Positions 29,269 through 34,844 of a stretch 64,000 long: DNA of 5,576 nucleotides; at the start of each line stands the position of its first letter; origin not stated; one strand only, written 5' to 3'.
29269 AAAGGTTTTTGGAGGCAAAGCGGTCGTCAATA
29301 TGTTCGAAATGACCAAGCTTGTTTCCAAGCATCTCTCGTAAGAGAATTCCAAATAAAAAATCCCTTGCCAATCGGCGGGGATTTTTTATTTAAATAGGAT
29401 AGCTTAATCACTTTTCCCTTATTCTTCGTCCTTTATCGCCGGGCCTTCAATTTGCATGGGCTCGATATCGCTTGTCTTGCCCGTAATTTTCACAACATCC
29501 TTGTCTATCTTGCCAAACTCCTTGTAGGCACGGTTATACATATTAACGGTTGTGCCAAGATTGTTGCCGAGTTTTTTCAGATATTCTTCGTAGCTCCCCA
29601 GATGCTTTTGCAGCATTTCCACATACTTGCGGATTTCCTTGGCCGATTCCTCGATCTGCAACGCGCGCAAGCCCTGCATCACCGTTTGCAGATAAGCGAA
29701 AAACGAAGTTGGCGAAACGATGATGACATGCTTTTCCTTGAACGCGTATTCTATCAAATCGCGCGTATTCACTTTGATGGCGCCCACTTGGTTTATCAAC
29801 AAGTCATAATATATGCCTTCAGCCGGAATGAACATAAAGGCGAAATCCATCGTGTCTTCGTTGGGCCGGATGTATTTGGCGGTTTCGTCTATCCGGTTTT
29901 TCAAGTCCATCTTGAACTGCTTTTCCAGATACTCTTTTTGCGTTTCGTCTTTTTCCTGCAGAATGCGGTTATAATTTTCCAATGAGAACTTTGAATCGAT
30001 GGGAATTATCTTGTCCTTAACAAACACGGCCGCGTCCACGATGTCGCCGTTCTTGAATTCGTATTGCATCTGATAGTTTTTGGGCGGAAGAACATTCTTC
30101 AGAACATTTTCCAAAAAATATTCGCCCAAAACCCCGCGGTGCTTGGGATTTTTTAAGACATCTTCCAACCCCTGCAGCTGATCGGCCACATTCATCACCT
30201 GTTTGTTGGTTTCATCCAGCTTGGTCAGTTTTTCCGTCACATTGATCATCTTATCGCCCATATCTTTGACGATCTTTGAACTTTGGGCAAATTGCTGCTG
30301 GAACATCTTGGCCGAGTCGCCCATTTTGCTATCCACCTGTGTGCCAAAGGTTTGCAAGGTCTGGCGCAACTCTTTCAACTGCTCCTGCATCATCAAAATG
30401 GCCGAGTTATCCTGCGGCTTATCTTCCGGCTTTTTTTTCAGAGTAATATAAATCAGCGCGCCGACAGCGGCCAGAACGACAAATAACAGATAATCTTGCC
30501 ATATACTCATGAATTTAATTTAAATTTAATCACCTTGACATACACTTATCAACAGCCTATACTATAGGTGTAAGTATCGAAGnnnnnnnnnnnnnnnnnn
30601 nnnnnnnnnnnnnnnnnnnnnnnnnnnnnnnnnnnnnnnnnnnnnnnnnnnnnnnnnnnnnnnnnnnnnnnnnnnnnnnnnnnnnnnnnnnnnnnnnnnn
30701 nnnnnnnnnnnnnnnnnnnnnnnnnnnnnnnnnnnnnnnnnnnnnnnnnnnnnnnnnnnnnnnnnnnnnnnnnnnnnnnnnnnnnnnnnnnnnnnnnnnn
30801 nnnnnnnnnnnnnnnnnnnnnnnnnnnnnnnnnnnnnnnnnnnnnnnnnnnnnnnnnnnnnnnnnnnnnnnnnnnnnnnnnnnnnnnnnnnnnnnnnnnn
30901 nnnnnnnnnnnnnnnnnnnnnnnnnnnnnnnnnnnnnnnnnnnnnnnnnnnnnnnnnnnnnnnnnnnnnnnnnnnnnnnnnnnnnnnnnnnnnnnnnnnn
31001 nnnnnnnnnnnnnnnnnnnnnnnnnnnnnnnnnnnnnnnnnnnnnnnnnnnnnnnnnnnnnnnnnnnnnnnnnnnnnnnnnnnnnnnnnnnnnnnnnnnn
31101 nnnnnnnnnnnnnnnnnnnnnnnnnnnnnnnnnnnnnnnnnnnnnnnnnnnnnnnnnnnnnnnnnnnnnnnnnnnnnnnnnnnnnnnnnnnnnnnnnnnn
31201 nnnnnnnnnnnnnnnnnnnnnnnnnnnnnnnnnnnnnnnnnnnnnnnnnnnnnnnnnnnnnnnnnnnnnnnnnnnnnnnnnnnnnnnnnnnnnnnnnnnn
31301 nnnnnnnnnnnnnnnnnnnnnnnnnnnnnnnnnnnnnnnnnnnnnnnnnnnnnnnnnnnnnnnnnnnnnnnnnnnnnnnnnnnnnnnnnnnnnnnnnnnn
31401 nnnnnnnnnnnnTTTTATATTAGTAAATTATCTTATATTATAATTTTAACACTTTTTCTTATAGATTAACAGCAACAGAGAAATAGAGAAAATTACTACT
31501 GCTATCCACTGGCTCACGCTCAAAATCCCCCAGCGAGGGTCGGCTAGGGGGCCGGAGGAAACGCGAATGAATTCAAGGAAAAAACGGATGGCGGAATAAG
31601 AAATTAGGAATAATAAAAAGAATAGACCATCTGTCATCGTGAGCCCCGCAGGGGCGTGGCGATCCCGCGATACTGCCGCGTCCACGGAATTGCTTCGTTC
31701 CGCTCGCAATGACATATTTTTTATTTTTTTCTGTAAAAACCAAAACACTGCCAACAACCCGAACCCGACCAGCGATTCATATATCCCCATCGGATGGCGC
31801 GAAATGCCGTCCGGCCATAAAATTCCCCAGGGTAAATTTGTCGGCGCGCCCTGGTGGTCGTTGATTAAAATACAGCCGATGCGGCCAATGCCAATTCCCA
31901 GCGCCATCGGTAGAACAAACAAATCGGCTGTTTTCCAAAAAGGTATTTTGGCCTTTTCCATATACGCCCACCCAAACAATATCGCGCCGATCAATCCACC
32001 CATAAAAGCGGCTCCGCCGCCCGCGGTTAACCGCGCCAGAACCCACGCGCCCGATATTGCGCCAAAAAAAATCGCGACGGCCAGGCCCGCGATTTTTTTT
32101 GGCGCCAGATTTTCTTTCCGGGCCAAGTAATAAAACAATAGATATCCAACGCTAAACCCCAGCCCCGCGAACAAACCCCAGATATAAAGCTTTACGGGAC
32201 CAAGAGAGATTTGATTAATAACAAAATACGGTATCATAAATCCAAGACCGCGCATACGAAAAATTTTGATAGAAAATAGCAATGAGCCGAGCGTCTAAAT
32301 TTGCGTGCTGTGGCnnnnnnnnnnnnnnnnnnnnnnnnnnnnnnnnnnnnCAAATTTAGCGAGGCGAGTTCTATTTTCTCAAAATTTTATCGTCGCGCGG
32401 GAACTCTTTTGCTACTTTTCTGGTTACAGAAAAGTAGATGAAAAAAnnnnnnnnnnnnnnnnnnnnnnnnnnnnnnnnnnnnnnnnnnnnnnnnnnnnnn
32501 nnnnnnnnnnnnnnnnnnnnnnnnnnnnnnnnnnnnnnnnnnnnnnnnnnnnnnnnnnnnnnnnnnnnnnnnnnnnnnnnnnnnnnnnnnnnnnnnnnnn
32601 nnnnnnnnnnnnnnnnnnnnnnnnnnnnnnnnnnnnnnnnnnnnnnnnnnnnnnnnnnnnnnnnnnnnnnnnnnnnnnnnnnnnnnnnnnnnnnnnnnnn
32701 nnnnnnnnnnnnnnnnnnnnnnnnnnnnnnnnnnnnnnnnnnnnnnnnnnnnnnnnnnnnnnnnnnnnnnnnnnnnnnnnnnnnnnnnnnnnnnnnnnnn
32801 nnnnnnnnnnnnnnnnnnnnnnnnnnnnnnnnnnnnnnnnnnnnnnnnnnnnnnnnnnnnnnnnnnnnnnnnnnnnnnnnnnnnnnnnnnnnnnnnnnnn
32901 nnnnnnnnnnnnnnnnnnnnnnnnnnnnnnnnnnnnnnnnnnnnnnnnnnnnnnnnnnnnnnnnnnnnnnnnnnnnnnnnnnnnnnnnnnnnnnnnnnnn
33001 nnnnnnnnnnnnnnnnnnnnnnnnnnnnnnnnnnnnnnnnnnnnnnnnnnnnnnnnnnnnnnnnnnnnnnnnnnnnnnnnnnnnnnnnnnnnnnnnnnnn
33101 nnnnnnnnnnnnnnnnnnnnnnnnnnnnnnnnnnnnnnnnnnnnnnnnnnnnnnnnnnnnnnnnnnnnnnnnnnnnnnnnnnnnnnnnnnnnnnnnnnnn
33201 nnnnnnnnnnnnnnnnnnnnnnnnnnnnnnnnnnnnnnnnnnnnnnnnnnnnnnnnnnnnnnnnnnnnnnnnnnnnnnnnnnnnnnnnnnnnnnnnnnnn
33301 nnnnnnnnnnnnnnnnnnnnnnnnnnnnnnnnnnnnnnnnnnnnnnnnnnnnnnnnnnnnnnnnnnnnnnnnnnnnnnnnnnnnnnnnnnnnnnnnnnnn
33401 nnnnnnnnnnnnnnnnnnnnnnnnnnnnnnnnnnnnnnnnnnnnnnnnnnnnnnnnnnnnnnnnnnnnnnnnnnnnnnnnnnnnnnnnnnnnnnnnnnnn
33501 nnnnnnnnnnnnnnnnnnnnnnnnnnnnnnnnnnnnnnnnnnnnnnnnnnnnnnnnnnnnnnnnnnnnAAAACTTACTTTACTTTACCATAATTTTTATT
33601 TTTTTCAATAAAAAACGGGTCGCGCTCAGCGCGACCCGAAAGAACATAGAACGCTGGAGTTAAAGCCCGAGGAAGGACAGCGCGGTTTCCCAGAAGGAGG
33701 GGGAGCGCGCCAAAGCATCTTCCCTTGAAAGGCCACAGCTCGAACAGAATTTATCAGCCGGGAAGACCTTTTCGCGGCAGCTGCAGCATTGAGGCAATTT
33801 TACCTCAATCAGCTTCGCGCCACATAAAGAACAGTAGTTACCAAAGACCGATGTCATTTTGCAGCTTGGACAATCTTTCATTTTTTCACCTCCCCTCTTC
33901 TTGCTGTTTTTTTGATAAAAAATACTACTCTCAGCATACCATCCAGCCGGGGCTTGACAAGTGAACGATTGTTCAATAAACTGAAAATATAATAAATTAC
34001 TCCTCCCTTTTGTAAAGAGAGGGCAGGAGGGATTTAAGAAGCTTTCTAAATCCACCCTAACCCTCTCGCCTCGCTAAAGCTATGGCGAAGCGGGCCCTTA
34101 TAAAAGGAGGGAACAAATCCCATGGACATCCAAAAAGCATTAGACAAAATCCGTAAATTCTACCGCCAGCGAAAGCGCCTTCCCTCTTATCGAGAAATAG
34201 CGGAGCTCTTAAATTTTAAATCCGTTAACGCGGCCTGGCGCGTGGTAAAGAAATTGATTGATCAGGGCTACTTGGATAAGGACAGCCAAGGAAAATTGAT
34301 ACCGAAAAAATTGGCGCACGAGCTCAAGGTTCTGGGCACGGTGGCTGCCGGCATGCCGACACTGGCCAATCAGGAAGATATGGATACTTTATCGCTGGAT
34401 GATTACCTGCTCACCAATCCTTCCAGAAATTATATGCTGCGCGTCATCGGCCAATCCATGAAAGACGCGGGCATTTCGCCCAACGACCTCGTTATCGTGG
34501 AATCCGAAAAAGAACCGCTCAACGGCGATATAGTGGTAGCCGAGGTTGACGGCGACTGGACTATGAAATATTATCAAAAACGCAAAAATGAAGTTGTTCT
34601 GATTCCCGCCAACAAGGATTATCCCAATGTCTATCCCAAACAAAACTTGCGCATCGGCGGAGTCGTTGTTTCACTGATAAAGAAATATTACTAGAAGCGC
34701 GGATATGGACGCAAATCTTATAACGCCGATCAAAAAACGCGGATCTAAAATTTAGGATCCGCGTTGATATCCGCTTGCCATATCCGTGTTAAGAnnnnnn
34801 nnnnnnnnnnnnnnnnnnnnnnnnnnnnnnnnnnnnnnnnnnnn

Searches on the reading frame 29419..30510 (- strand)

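Call 80: search_protein_families(library=pfam, proteins=[window:29419-30510:-], max_evalue=0.0001)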
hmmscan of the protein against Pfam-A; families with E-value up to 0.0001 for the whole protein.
window:29419-30510:- (363 aa): 1 family
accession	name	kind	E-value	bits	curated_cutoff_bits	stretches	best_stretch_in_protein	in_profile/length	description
PF02646.22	RmuC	-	4.7e-53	180.6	26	1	65-337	12-272/291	RmuC family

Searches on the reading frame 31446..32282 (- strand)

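Call 80: search_protein_families(library=pfam, proteins=[window:31446-32282:-], max_evalue=0.0001)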
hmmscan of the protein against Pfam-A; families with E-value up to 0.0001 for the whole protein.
window:31446-32282:- (278 aa): 1 family
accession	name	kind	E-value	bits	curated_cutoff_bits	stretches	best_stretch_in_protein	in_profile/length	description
PF01790.23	LGT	-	6.7e-34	117.7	24.9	2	25-186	4-183/240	Prolipoprotein diacylglyceryl transferase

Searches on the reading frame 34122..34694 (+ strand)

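Call 81: search_protein_families(library=pfam, proteins=[window:34122-34694:+], max_evalue=0.0001)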
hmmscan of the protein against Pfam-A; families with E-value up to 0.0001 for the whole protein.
window:34122-34694:+ (190 aa): 2 families
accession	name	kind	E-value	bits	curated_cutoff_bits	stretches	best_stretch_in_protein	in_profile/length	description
PF00717.28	Peptidase_S24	-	6.3e-27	94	23.3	1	70-183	2-116/116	Peptidase S24-like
PF01726.22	LexA_DNA_bind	-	5.6e-06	26.5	23.7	1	5-55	10-60/65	LexA DNA binding domain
